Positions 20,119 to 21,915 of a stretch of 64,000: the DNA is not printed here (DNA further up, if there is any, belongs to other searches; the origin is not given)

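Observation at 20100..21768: ARE-like ABC-F ATPase preceded by a 7-codon leader peptide (MRILSYK), immediately downstream of a tRNA gene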

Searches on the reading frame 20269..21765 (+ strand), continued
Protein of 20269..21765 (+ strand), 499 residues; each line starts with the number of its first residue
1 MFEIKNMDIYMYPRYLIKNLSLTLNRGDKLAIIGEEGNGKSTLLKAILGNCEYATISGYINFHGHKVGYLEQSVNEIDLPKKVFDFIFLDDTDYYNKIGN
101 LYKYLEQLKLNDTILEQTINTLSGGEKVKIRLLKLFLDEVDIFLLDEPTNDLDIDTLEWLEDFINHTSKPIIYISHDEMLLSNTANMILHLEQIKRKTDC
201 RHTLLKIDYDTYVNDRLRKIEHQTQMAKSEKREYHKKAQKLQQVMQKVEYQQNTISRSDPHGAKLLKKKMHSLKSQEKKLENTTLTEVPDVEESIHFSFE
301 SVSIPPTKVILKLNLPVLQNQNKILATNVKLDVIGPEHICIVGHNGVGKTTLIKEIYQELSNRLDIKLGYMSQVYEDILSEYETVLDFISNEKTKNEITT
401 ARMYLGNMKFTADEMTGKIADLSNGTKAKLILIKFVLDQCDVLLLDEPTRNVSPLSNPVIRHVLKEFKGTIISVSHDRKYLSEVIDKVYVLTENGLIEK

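Call 20: search_dna_similar(query=window:20269-21765:+, collection=plasmids, mode=protein, max_rows=60, max_evalue=1e-20)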
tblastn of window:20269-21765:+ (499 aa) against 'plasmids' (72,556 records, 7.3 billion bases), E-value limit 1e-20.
Records with a match: 1932; places in all: 2057; records where one place covers at least 80% of the query: 1887.
Best place of each record, by identity: <60% 1932.
By first word of the organism name: Staphylococcus 424; Klebsiella 323; Acinetobacter 189; Escherichia 177; Enterococcus 131; Rhizobium 117; Sinorhizobium 51; Providencia 46; Enterobacter 38; Pseudomonas 36; and 96 more.
By predicted mobility (MOB-suite, as given by PLSDB): conjugative 731; mobilizable 634; non-mobilizable 567.
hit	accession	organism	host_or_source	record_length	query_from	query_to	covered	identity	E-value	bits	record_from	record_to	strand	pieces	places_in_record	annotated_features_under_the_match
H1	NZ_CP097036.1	Enterococcus faecalis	whole organism,pet food (BARF)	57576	2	496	99%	28.2%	2e-44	174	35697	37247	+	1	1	optrA: ABC-F type ribosomal protection protein OptrA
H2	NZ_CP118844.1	Staphylococcus epidermidis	Camelus dromedarius,Bactrial agar ...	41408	16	499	97%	28.8%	2e-40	162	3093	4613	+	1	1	abc-f: ribosomal protection-like ABC-F family protein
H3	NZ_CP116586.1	Enterococcus dispar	Bos taurus,whole organism,fecal sample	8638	2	496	99%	28.1%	7e-44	173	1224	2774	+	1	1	optrA: ABC-F type ribosomal protection protein OptrA | optrA: Miscellaneous ABC-F subfamily ATP-binding cassette ribosomal ...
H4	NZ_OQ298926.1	Enterococcus avium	-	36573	2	496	99%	28.1%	8e-44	173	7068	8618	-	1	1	optrA: ABC-F type ribosomal protection protein OptrA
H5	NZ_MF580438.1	Enterococcus faecium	Homo sapiens,blood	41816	2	496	99%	28.1%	8e-44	173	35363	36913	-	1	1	optrA: ABC-F type ribosomal protection protein OptrA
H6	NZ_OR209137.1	Enterococcus faecium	-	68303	2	496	99%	28.1%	8e-44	173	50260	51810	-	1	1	optrA: ABC-F type ribosomal protection protein OptrA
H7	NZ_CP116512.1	Enterococcus gallinarum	Bos taurus,whole organism,fecal sample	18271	2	496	99%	28.1%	1e-43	172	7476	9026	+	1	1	optrA: ABC-F type ribosomal protection protein OptrA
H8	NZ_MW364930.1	Aerococcus viridans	-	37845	2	496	99%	28.1%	2e-43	172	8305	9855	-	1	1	optrA: Miscellaneous ABC-F subfamily ATP-binding cassette ribosomal ... | optrA: ABC-F type ribosomal protection protein OptrA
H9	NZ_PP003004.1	Enterococcus faecalis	-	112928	2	496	99%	28.0%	3e-44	174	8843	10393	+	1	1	optrA: ABC-F type ribosomal protection protein OptrA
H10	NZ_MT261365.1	Enterococcus faecium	-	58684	2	496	99%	27.9%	1e-43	172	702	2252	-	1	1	optrA: Miscellaneous ABC-F subfamily ATP-binding cassette ribosomal ... | optrA: ABC-F type ribosomal protection protein OptrA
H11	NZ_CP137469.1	Enterococcus faecium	Chicken,feces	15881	2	496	99%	27.9%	2e-43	171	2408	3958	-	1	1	optrA: Miscellaneous ABC-F subfamily ATP-binding cassette ribosomal ... | optrA: ABC-F type ribosomal protection protein OptrA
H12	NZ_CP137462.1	Enterococcus faecium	Chicken,feces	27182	2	496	99%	27.9%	2e-43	171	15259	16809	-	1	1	optrA: Miscellaneous ABC-F subfamily ATP-binding cassette ribosomal ... | optrA: ABC-F type ribosomal protection protein OptrA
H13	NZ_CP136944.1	Streptococcus pasteurianus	healthy pig,Tonsil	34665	2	496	99%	27.9%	2e-43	171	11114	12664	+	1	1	optrA: ABC-F type ribosomal protection protein OptrA | optrA: Miscellaneous ABC-F subfamily ATP-binding cassette ribosomal ...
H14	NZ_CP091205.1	Enterococcus gallinarum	Homo sapiens,whole organism,fecal sample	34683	2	496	99%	27.9%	2e-43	171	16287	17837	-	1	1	optrA: Miscellaneous ABC-F subfamily ATP-binding cassette ribosomal ... | optrA: ABC-F type ribosomal protection protein OptrA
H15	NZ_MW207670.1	Enterococcus faecium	-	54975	2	496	99%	27.9%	2e-43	171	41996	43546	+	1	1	optrA: ABC-F type ribosomal protection protein OptrA | optrA: Miscellaneous ABC-F subfamily ATP-binding cassette ribosomal ...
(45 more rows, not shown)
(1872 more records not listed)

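Call 21: search_dna_similar(query=window:20269-21765:+, collection=plasmids, mode=protein, max_rows=60, max_evalue=1e-20, rows=spread)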
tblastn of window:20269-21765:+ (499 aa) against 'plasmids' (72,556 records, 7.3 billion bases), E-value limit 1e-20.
Records with a match: 1932; places in all: 2057; records where one place covers at least 80% of the query: 1887.
Best place of each record, by identity: <60% 1932.
By first word of the organism name: Staphylococcus 424; Klebsiella 323; Acinetobacter 189; Escherichia 177; Enterococcus 131; Rhizobium 117; Sinorhizobium 51; Providencia 46; Enterobacter 38; Pseudomonas 36; and 96 more.
By predicted mobility (MOB-suite, as given by PLSDB): conjugative 731; mobilizable 634; non-mobilizable 567.
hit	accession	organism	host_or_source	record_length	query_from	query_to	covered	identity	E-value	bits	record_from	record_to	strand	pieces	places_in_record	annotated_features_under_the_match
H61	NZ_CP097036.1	Enterococcus faecalis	whole organism,pet food (BARF)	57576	2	496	99%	28.2%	2e-44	174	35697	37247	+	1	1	optrA: ABC-F type ribosomal protection protein OptrA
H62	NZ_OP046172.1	Enterococcus faecalis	-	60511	2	496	99%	27.9%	4e-43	171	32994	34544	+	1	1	optrA: ABC-F type ribosomal protection protein OptrA | optrA: Miscellaneous ABC-F subfamily ATP-binding cassette ribosomal ...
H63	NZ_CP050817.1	Enterococcus gallinarum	swine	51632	2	496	99%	27.5%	1e-43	172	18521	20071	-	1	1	optrA: ABC-F type ribosomal protection protein OptrA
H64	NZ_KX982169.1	Mammaliicoccus sciuri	-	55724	2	496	99%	27.3%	4e-43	171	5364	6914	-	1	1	optrA: Miscellaneous ABC-F subfamily ATP-binding cassette ribosomal ... | optrA: ABC-F type ribosomal protection protein OptrA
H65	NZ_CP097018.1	Vagococcus lutrae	whole organism,pet food (BARF)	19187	2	496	99%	27.3%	5e-43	171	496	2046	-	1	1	optrA: ABC-F type ribosomal protection protein OptrA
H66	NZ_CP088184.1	Enterococcus hirae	Sus scrofa domesticus,whole ...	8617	2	496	99%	27.0%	2e-43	171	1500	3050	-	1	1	optrA: Miscellaneous ABC-F subfamily ATP-binding cassette ribosomal ... | optrA: ABC-F type ribosomal protection protein OptrA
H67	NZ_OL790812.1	Proteus mirabilis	-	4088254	1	498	100%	26.3%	1e-40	163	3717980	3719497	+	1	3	none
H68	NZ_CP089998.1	Cytobacillus spongiae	sponge,Pure culture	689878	1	499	100%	25.5%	2e-30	133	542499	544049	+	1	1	ATP-binding cassette domain-containing protein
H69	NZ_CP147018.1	Bernardetia sp. Wsw4-3y2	Red alga,Red algae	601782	12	484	95%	26.4%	1e-31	137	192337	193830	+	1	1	ettA: energy-dependent translational throttle protein EttA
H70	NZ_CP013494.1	Rhizobium sp. N6212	Phaseolus vulgaris,Whole ...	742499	1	496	99%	24.9%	8e-42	167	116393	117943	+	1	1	ABC-F family ATP-binding cassette domain-containing protein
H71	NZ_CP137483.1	Citrobacter portucalensis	Homo sapiens,urine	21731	28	492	93%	26.5%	5e-26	119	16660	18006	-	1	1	msrA: msr-type ABC-F protein | msr(A): ABC-F type ribosomal protection protein Msr(A)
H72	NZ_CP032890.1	Escherichia coli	Homo sapiens,Culture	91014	14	498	97%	25.3%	9e-35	146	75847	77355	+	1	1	none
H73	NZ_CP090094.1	Rhizobium leguminosarum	Galega,Cell culture,Plant nodule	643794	1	496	99%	24.7%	1e-39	160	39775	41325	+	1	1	ABC-F family ATP-binding cassette domain-containing protein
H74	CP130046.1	Sinorhizobium meliloti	Medicago,Cell culture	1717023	1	496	99%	24.5%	3e-39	159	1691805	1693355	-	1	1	ABC-F family ATP-binding cassette domain-containing protein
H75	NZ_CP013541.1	Rhizobium phaseoli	Phaseolus vulgaris,Whole ...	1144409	1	496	99%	24.5%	8e-43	170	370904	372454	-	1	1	record has no annotation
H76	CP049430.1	Staphylococcus aureus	Homo sapiens,blood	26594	28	496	94%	25.8%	3e-24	114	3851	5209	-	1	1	msrA: msr-type ABC-F protein | msr(A): ABC-F type ribosomal protection protein Msr(A)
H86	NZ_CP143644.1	Staphylococcus haemolyticus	Bos taurus,milk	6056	10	491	97%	25.0%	4e-24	114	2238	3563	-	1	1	ABC-F type ribosomal protection protein Vga(A)-LC | vgaALC: vga-type ABC-F protein | vga(A)-LC: ABC-F type ribosomal protection protein Vga(A)-LC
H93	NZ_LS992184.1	Citrobacter freundii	-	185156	28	498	94%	24.8%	1e-24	115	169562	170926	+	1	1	msr(E): ABC-F type ribosomal protection protein Msr(E) | msrE: msr-type ABC-F protein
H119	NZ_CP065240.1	Streptomyces clavuligerus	cell culture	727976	14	479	93%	23.4%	7e-27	122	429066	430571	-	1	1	ribosomal protection-like ABC-F family protein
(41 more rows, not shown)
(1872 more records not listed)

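Call 29: search_protein_families(library=ncbifam, proteins=[L053:3001-4536:+, L068:3001-4518:+, L078:3001-4506:+, L028:420-1937:+, L010:3001-4497:+, L024:3001-4494:+, L027:3001-4497:+, L047:3001-4521:+], max_evalue=1e-50)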
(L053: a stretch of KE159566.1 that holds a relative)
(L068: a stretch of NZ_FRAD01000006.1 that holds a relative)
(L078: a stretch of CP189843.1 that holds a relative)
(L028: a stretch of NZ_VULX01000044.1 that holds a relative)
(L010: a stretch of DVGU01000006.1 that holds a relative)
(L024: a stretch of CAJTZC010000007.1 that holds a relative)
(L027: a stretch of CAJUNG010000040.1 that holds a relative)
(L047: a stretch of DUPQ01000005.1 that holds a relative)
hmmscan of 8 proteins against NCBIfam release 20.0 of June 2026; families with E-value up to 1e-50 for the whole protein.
L053:3001-4536:+ (512 aa): 6 families
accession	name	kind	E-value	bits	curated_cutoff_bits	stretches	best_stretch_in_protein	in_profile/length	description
NF000355.4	ribo_prot_ABC_F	equivalog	2.2e-82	277.5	380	1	2-507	1-499/499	ribosomal protection-like ABC-F family protein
NF000170.2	ABCF_Vga_all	exception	1.4e-63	215.2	725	0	213-507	157-453/521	Vga family ABC-F type ribosomal protection protein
NF011646.0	PRK15064.1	equivalog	6.8e-60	203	762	0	134-510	161-511/530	ABC-F family ATPase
NF000169.2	ABCF_Sal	exception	8.9e-56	189.7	725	1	14-507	12-501/542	Sal family ABC-F type ribosomal protection protein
NF000168.2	ABCF_Msr_all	exception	5.3e-54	183.6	680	0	214-509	180-480/487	Msr family ABC-F type ribosomal protection protein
NF050005.1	ABC_ATPase_Uup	equivalog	6.1e-53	180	900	0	120-510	148-513/636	ATP-binding cassette ATPase Uup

L068:3001-4518:+ (506 aa): 10 families
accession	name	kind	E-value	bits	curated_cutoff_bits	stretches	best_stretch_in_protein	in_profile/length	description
NF000355.4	ribo_prot_ABC_F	equivalog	5.2e-90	302.7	380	1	4-500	3-498/499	ribosomal protection-like ABC-F family protein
NF000170.2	ABCF_Vga_all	exception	1e-68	232.2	725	0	215-500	159-452/521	Vga family ABC-F type ribosomal protection protein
NF000168.2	ABCF_Msr_all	exception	2.1e-66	224.5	680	0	220-503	200-480/487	Msr family ABC-F type ribosomal protection protein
NF008358.0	PRK11147.1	equivalog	1.1e-65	222.1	936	0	121-502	149-511/635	ABC transporter ATP-binding protein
NF011646.0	PRK15064.1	equivalog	9.4e-64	215.7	762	1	108-503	137-510/530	ABC-F family ATPase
NF043038.1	ABCF_CplR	exception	1e-61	209.3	780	0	243-502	214-470/544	ABC-F type ribosomal protection protein CplR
NF008775.0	PRK11819.1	equivalog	5.3e-59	200.3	599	0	8-233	329-545/556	energy-dependent translational throttle protein EttA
NF000169.2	ABCF_Sal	exception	2.8e-58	197.9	725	1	16-502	14-502/542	Sal family ABC-F type ribosomal protection protein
TIGR03719.1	ABC_ABC_ChvD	subfamily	7.3e-57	193.2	806.75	0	8-229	327-539/552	energy-dependent translational throttle protein EttA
NF050005.1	ABC_ATPase_Uup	equivalog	1.9e-56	191.6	900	0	121-502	149-511/636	ATP-binding cassette ATPase Uup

L078:3001-4506:+ (502 aa): 7 families
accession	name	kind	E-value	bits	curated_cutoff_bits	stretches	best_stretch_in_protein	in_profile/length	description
NF000355.4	ribo_prot_ABC_F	equivalog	4.7e-86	289.6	380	1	3-497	2-499/499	ribosomal protection-like ABC-F family protein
NF000170.2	ABCF_Vga_all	exception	4.2e-65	220.2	725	0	212-500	174-456/521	Vga family ABC-F type ribosomal protection protein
NF000168.2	ABCF_Msr_all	exception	6.8e-61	206.3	680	0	210-499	194-480/487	Msr family ABC-F type ribosomal protection protein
NF011646.0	PRK15064.1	equivalog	1.6e-59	201.7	762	0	261-501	267-512/530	ABC-F family ATPase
NF043038.1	ABCF_CplR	exception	2.1e-58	198.3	780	0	208-500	187-472/544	ABC-F type ribosomal protection protein CplR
NF050005.1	ABC_ATPase_Uup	equivalog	7e-55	186.4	900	0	120-501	148-514/636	ATP-binding cassette ATPase Uup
NF000169.2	ABCF_Sal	exception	9.5e-51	173.1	725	0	16-499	14-503/542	Sal family ABC-F type ribosomal protection protein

L028:420-1937:+ (506 aa): 10 families
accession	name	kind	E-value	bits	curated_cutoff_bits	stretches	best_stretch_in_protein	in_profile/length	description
NF000355.4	ribo_prot_ABC_F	equivalog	6.2e-87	292.5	380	1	3-501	2-499/499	ribosomal protection-like ABC-F family protein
NF000170.2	ABCF_Vga_all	exception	7.8e-65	219.3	725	0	226-505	169-457/521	Vga family ABC-F type ribosomal protection protein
NF011646.0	PRK15064.1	equivalog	1e-59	202.4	762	1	113-505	140-512/530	ABC-F family ATPase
NF000168.2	ABCF_Msr_all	exception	1.8e-59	201.6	680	0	213-504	197-481/487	Msr family ABC-F type ribosomal protection protein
NF043038.1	ABCF_CplR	exception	7.7e-57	193.2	780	0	210-505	189-473/544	ABC-F type ribosomal protection protein CplR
NF000169.2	ABCF_Sal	exception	5.1e-56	190.5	725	1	14-504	12-504/542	Sal family ABC-F type ribosomal protection protein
NF050005.1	ABC_ATPase_Uup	equivalog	3.4e-55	187.4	900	0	316-505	315-514/636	ATP-binding cassette ATPase Uup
NF008775.0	PRK11819.1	equivalog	2.1e-53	181.8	599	0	121-504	156-518/556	energy-dependent translational throttle protein EttA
TIGR03719.1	ABC_ABC_ChvD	subfamily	6e-52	177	806.75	0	121-502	154-514/552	energy-dependent translational throttle protein EttA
NF007921.0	PRK10636.1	equivalog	3.2e-51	174.3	917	0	123-501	144-500/638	ABC transporter ATP-binding protein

L010:3001-4497:+ (499 aa): 10 families
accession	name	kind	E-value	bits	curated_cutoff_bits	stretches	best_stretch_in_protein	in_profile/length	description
NF000355.4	ribo_prot_ABC_F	equivalog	4e-89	299.8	380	1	2-491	3-499/499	ribosomal protection-like ABC-F family protein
NF000170.2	ABCF_Vga_all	exception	5.4e-68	229.8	725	0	2-195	272-457/521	Vga family ABC-F type ribosomal protection protein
NF000168.2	ABCF_Msr_all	exception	3.2e-64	217.3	680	0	207-497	198-484/487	Msr family ABC-F type ribosomal protection protein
NF000169.2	ABCF_Sal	exception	4.9e-62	210.3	725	1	104-495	113-505/542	Sal family ABC-F type ribosomal protection protein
NF043038.1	ABCF_CplR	exception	7.8e-60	203.1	780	0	2-254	287-524/544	ABC-F type ribosomal protection protein CplR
NF011646.0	PRK15064.1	equivalog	1.9e-59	201.5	762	0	268-497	277-514/530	ABC-F family ATPase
NF008775.0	PRK11819.1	equivalog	2.7e-56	191.3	599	0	92-449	136-473/556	energy-dependent translational throttle protein EttA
TIGR03719.1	ABC_ABC_ChvD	subfamily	9.1e-56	189.6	806.75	0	89-451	131-473/552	energy-dependent translational throttle protein EttA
NF050005.1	ABC_ATPase_Uup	equivalog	3e-55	187.6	900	0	2-276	320-594/636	ATP-binding cassette ATPase Uup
NF008358.0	PRK11147.1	equivalog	4.7e-51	173.8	936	0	2-276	320-590/635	ABC transporter ATP-binding protein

L024:3001-4494:+ (498 aa): 11 families
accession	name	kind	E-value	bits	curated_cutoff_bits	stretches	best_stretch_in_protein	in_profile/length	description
NF000355.4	ribo_prot_ABC_F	equivalog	4.1e-96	322.8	380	1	2-491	3-499/499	ribosomal protection-like ABC-F family protein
NF011646.0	PRK15064.1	equivalog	6.1e-76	255.9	762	0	109-496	143-513/530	ABC-F family ATPase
NF000170.2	ABCF_Vga_all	exception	6.2e-73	246.1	725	0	222-493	184-455/521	Vga family ABC-F type ribosomal protection protein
NF000168.2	ABCF_Msr_all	exception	1.9e-70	237.9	680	0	219-494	203-481/487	Msr family ABC-F type ribosomal protection protein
NF043038.1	ABCF_CplR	exception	1.3e-64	218.9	780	0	204-489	190-467/544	ABC-F type ribosomal protection protein CplR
NF000169.2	ABCF_Sal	exception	3.6e-63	214.1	725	1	10-491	10-501/542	Sal family ABC-F type ribosomal protection protein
NF050005.1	ABC_ATPase_Uup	equivalog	4.2e-58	197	900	0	307-496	316-515/636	ATP-binding cassette ATPase Uup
NF008775.0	PRK11819.1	equivalog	4.2e-56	190.7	599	0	116-488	158-512/556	energy-dependent translational throttle protein EttA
TIGR03719.1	ABC_ABC_ChvD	subfamily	7.2e-55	186.6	806.75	0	116-488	156-510/552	energy-dependent translational throttle protein EttA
NF008358.0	PRK11147.1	equivalog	5.5e-53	180.2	936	0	307-496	316-515/635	ABC transporter ATP-binding protein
NF000171.1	ABCF_producer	exception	9.1e-52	176.2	800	0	116-482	158-525/541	TlrC/CarA/OleB/SrmB family ABC-F type ribosomal protection protein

L027:3001-4497:+ (499 aa): 9 families
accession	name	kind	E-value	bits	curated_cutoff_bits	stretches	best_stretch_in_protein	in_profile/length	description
NF000355.4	ribo_prot_ABC_F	equivalog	3.9e-112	375.6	380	1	105-491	101-499/499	ribosomal protection-like ABC-F family protein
NF000170.2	ABCF_Vga_all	exception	2.3e-65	221.1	725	0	2-215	272-471/521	Vga family ABC-F type ribosomal protection protein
NF011646.0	PRK15064.1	equivalog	9.7e-65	219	762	0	231-497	252-514/530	ABC-F family ATPase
NF000169.2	ABCF_Sal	exception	8.8e-64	216.1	725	1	10-496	10-506/542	Sal family ABC-F type ribosomal protection protein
NF000168.2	ABCF_Msr_all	exception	4.3e-62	210.3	680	0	225-498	211-485/487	Msr family ABC-F type ribosomal protection protein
NF043038.1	ABCF_CplR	exception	2.5e-59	201.4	780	0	2-231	287-503/544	ABC-F type ribosomal protection protein CplR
NF050005.1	ABC_ATPase_Uup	equivalog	3.9e-59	200.4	900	0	2-275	320-593/636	ATP-binding cassette ATPase Uup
NF008358.0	PRK11147.1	equivalog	6.6e-53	179.9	936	0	2-275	320-589/635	ABC transporter ATP-binding protein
NF008775.0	PRK11819.1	equivalog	6.6e-51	173.5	599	0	109-490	151-514/556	energy-dependent translational throttle protein EttA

L047:3001-4521:+ (507 aa): 8 families
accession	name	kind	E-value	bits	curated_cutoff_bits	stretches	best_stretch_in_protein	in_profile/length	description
NF000355.4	ribo_prot_ABC_F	equivalog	6.3e-88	295.8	380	1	5-501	4-499/499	ribosomal protection-like ABC-F family protein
NF000170.2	ABCF_Vga_all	exception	1.6e-64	218.3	725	0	221-504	177-456/521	Vga family ABC-F type ribosomal protection protein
NF011646.0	PRK15064.1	equivalog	2.1e-61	208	762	1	94-505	122-512/530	ABC-F family ATPase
NF000168.2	ABCF_Msr_all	exception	1.4e-58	198.8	680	0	215-504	199-481/487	Msr family ABC-F type ribosomal protection protein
NF000169.2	ABCF_Sal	exception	4.3e-56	190.7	725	1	13-504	11-504/542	Sal family ABC-F type ribosomal protection protein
NF043038.1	ABCF_CplR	exception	1.5e-55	189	780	0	212-504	191-472/544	ABC-F type ribosomal protection protein CplR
NF050005.1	ABC_ATPase_Uup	equivalog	2.2e-52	178.1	900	0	79-504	108-513/636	ATP-binding cassette ATPase Uup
NF008775.0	PRK11819.1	equivalog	1.4e-51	175.7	599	0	125-496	160-510/556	energy-dependent translational throttle protein EttA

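Call 38: get_annotated_region(hit=H61, flank=700)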
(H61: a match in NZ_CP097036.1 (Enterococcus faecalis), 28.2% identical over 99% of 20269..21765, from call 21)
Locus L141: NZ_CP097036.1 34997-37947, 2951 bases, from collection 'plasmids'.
description: Enterococcus faecalis strain AT40b plasmid pAT40b-b, complete sequence
organism: Enterococcus faecalis (NCBI taxid 1351)
taxonomy: Bacteria; Bacillota; Bacilli; Lactobacillales; Enterococcaceae; Enterococcus; Enterococcus faecalis
host: -; source: whole organism,pet food (BARF); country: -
typing (MOB-suite, as given by PLSDB): non-mobilizable; replicon rep_cluster_1027
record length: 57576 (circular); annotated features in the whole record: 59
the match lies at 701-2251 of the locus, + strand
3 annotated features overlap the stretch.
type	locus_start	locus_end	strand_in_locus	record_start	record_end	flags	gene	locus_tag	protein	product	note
predicted_resistance_gene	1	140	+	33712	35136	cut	fexA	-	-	chloramphenicol/florfenicol efflux MFS transporter FexA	predicted by amrfinderplus; class PHENICOL; identity 99.16%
CDS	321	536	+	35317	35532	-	-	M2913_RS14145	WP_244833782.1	NAD(P)H-dependent oxidoreductase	-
predicted_resistance_gene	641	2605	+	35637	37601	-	optrA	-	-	ABC-F type ribosomal protection protein OptrA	predicted by amrfinderplus; class PHENICOL/OXAZOLIDINONE; identity 96.95%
